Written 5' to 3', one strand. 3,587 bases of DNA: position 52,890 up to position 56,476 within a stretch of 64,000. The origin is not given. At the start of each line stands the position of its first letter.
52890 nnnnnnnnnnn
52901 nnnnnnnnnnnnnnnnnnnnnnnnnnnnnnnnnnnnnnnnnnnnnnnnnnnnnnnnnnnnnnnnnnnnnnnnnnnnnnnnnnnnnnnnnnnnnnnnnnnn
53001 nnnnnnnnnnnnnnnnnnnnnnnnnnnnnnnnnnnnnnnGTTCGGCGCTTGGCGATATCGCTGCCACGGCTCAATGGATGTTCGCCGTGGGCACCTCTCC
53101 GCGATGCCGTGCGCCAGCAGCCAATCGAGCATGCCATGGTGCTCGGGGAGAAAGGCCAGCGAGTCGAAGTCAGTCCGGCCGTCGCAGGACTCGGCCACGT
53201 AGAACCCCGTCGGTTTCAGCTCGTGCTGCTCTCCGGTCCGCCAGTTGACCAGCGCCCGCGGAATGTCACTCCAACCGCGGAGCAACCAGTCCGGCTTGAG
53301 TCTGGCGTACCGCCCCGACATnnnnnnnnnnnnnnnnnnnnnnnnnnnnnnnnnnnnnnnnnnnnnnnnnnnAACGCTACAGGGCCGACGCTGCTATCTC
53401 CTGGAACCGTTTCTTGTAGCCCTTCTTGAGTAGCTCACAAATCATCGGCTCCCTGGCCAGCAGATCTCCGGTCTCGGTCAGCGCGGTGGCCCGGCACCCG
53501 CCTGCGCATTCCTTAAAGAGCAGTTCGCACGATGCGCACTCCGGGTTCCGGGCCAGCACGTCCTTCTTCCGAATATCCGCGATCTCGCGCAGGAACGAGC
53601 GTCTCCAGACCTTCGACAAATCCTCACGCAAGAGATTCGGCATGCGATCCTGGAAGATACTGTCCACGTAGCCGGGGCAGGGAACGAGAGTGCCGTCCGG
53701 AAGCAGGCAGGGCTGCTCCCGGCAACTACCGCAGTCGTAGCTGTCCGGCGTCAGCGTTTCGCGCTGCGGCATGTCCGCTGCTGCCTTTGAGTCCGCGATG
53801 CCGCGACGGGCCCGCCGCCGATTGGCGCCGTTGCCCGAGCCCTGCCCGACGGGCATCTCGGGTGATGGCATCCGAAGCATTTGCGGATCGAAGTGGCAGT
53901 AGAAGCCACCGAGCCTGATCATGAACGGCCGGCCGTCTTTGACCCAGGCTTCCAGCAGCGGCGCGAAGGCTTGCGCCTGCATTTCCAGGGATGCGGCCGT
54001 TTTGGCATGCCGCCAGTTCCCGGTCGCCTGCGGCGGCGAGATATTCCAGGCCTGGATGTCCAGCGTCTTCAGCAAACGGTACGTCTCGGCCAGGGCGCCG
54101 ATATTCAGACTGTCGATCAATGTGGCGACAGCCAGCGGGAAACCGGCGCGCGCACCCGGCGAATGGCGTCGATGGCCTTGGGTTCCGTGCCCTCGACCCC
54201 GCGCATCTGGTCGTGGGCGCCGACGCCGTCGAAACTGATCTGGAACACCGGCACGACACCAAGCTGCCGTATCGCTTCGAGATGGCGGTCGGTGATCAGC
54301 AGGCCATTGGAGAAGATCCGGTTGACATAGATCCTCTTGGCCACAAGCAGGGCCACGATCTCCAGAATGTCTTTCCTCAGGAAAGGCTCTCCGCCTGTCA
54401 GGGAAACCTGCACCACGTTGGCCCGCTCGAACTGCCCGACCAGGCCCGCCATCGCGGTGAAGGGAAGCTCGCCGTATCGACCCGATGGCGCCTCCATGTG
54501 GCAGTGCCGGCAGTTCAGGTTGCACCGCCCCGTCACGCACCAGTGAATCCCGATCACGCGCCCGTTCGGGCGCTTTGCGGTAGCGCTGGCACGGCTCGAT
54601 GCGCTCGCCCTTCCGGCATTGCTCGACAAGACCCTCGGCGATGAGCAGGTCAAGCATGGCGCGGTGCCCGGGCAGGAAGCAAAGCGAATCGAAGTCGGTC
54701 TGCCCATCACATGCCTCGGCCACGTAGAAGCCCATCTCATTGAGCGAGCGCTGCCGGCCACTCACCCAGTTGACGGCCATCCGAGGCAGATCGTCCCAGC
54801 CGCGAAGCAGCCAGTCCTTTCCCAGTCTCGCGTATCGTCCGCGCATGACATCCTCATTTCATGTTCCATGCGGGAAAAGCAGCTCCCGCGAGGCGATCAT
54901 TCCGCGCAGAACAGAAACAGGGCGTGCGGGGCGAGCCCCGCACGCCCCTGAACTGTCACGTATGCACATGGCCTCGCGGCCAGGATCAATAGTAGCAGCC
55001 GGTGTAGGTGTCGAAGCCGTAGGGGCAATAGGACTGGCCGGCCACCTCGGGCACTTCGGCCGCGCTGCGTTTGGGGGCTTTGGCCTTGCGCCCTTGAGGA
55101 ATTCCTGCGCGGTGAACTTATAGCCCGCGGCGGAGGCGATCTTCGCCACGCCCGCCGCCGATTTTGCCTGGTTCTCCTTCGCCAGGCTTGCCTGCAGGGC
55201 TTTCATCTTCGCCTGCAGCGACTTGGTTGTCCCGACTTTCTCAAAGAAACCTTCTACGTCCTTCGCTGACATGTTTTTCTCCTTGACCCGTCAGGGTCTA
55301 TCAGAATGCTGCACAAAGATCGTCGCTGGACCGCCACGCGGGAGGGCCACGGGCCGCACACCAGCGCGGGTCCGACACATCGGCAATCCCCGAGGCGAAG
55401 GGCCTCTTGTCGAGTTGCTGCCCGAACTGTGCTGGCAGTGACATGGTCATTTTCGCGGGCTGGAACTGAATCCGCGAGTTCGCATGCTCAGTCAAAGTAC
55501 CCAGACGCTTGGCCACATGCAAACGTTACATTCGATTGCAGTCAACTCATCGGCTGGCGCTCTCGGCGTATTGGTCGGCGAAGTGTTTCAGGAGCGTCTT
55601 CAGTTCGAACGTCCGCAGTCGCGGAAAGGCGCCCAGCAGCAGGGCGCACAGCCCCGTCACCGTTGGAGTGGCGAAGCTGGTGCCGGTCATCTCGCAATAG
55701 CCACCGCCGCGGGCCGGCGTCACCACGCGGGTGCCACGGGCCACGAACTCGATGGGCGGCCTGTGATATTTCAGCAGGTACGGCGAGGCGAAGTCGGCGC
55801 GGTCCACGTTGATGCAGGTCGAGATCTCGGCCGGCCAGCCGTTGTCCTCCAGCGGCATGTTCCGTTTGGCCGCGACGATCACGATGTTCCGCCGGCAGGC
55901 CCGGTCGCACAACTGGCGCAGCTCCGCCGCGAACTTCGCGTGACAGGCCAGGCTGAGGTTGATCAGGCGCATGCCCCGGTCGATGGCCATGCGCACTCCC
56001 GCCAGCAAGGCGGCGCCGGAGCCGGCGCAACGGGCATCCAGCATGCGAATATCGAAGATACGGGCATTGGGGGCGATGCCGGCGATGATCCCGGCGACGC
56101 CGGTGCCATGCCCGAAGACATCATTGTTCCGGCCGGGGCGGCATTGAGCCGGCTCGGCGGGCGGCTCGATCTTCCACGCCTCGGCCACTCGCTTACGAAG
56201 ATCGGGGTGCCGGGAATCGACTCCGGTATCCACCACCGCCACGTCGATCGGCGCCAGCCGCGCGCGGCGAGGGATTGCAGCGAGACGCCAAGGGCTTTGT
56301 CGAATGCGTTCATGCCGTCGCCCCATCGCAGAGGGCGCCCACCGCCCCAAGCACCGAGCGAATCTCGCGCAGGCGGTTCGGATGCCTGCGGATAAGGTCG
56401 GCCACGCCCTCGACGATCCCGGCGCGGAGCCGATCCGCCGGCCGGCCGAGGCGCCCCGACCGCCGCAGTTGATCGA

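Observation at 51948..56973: Candidate RiPP gene cluster: GAF protein, S8 peptidase, Nif11-leader precursor and two tandem radical-SAM/SPASM maturases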

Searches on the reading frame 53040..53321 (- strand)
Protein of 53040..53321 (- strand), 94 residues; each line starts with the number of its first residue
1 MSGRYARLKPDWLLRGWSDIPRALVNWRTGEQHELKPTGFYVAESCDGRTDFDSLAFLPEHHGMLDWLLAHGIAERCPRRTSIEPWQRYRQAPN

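Call 69: search_protein_representatives(protein=window:53040-53321:-)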
Query: 94 residues. Proteins with E-value up to 0.001 (for the whole library): 69; up to 1e-10: 30; up to 1e-30: 0. The best 69 are listed.
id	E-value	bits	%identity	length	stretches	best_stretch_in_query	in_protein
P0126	1.3e-29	118.4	60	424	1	1-94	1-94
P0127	1.4e-29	118.4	61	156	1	1-94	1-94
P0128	1.1e-27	112.3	57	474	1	1-92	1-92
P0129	1.7e-27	111.7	54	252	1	1-94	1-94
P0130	3.1e-26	107.6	55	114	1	1-94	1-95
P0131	1.8e-25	105.2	55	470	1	2-94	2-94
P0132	4.7e-24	100.6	63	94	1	1-73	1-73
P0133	5.7e-23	97.1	69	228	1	28-94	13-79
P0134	3.1e-22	94.8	54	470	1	3-94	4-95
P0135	8.3e-22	93.4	50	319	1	1-94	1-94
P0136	1.5e-21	92.6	52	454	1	2-94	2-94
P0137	1.5e-20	89.3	52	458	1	4-94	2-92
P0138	9.3e-20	86.8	69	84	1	1-58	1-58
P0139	8.5e-19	83.7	47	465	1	1-94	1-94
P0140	1.7e-18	82.7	48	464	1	4-94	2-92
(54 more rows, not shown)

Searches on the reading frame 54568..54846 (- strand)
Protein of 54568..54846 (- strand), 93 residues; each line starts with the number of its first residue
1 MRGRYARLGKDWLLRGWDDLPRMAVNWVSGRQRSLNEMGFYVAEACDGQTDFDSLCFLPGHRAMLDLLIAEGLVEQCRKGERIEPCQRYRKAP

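Call 61: search_protein_families(library=pfam, max_evalue=0.001, proteins=[window:54568-54846:-])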
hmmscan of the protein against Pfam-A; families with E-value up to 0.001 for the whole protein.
seq(93 aa): 0 families

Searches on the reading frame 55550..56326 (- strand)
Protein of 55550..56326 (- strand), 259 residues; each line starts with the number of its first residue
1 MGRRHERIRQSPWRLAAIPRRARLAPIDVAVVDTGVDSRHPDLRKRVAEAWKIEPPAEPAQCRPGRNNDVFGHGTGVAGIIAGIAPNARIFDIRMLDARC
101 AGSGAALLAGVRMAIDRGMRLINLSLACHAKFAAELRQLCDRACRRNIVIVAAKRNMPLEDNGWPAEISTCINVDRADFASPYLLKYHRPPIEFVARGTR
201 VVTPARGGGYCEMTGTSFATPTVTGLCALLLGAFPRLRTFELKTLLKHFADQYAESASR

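Call 7: search_protein_families(library=ncbifam, max_evalue=0.01, proteins=[window:55550-56326:-])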
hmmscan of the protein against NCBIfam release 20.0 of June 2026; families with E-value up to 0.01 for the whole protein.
seq(259 aa): 7 families
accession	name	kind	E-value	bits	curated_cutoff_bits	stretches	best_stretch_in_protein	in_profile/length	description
TIGR03921.1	T7SS_mycosin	equivalog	7.9e-33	114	278.75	1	26-255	14-268/353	type VII secretion-associated serine protease mycosin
NF049966.1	QH_SP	equivalog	1.5e-25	89.9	165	1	29-247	2-208/219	subtilisin-like serine protease QhpE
NF033595.1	denti_PrtP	equivalog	9.8e-10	37.7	300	1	208-255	434-483/606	dentilisin complex serine proteinase subunit PrtP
TIGR03895.1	protease_PatA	subfamily_domain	2e-08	33.5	421.05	1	100-232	39-178/606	PatA/PatG family cyanobactin maturation protease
NF040809.1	germ_prot_CspBA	exception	7.1e-06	23.9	1250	1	194-231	436-473/1099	bifunctional germination protease/germinant receptor pseudoprotease CspBA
NF042956.1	IteS_antiphage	equivalog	5.4e-05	21.6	900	0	192-230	472-508/747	S8 family anti-phage peptidase IteS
NF051851.1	AtpSerPepEprS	equivalog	0.0027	15.8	1700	1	198-239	285-326/988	autotransporter serine peptidase EprS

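Call 8: search_protein_families(library=pfam, max_evalue=0.01, proteins=[window:55550-56326:-])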
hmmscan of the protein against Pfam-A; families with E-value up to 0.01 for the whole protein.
seq(259 aa): 1 family
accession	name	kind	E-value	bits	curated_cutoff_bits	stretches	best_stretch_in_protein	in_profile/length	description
PF00082.27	Peptidase_S8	-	4e-27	95.7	21.8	1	29-253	6-276/288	Subtilase family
